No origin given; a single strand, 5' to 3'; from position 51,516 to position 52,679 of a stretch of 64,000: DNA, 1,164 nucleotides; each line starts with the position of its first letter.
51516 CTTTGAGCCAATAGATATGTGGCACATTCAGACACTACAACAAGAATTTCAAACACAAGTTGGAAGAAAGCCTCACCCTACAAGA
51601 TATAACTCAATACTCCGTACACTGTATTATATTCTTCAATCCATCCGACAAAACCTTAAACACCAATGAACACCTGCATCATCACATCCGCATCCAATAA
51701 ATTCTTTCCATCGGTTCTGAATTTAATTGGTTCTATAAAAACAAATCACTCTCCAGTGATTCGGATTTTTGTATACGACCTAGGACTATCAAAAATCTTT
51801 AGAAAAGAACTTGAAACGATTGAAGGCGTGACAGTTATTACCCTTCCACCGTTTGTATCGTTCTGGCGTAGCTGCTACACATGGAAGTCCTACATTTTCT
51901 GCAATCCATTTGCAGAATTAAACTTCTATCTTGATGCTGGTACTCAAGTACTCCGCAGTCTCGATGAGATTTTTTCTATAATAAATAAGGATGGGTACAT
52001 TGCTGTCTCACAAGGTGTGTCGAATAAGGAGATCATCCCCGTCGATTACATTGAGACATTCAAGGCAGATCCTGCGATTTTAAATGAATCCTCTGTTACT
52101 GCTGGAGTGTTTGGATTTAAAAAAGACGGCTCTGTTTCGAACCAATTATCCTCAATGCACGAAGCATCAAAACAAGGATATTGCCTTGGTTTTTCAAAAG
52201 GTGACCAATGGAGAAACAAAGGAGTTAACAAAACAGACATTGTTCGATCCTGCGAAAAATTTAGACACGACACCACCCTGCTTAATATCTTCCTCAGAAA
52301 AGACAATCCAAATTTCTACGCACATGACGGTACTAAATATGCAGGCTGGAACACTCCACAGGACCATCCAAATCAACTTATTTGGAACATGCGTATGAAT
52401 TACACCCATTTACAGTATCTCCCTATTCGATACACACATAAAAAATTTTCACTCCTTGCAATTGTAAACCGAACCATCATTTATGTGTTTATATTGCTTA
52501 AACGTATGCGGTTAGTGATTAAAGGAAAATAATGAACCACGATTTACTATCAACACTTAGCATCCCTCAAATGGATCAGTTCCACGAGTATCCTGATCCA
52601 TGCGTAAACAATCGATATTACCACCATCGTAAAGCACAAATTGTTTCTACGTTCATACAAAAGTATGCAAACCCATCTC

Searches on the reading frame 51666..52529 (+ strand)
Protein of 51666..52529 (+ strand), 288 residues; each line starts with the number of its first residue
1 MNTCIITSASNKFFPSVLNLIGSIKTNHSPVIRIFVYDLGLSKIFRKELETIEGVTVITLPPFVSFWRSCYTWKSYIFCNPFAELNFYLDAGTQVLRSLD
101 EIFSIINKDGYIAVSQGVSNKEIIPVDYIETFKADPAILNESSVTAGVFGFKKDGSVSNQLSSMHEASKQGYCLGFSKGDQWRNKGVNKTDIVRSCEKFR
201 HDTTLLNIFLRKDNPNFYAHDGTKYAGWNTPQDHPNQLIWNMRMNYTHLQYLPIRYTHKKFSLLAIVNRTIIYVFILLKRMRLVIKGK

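Call 20: search_protein_families(library=pfam, proteins=[window:51666-52529:+], max_evalue=0.1)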
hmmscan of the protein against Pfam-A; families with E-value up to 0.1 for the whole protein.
window:51666-52529:+ (288 aa): 0 families

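Call 21: search_protein_families(library=ncbifam, proteins=[window:51666-52529:+], max_evalue=0.1)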
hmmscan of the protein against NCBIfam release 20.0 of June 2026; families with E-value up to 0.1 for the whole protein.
window:51666-52529:+ (288 aa): 1 family
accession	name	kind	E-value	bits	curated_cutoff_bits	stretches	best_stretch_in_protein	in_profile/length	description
NF045582.1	Npun_R2823_gen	subfamily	0.066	12.8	250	0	5-68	3-67/299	Npun_R2821/Npun_R2822 family protein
